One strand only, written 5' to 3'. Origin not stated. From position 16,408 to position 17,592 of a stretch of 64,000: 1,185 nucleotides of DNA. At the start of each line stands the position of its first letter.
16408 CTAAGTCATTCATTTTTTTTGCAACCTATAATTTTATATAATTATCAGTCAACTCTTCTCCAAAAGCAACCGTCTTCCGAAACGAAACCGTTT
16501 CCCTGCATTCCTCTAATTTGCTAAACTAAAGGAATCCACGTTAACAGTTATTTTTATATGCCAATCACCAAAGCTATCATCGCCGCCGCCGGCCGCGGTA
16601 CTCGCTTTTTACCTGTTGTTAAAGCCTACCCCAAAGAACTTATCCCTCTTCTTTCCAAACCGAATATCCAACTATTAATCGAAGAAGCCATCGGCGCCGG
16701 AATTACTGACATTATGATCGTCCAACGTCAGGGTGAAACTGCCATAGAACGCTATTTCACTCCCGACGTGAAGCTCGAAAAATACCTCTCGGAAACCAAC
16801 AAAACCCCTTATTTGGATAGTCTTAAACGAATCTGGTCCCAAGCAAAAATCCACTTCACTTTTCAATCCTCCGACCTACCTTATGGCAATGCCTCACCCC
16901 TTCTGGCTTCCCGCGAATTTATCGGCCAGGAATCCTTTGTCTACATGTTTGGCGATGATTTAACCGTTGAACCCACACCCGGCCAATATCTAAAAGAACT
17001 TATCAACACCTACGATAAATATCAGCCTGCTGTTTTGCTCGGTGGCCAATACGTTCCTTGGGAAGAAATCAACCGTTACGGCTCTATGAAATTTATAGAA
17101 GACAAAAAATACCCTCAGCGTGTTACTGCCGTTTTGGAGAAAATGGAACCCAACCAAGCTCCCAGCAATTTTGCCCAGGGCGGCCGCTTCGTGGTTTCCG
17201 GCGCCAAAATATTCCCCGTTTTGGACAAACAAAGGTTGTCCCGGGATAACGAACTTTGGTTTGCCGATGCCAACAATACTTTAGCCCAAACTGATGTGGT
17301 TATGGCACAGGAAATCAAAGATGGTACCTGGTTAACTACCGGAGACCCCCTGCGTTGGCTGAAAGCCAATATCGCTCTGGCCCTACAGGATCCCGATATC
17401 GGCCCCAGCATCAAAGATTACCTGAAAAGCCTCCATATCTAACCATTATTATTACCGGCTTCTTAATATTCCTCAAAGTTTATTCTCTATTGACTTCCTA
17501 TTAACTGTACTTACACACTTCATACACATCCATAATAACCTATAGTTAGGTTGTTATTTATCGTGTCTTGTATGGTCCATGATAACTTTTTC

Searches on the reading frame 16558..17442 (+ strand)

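Call 60: search_protein_families(library=pfam, proteins=[window:16558-17442:+], max_evalue=0.001)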
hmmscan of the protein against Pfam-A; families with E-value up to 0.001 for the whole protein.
window:16558-17442:+ (294 aa): 1 family
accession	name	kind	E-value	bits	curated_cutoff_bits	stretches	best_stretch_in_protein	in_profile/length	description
PF00483.29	NTP_transferase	-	2.5e-20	73.5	21.2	1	5-271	1-239/245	Nucleotidyl transferase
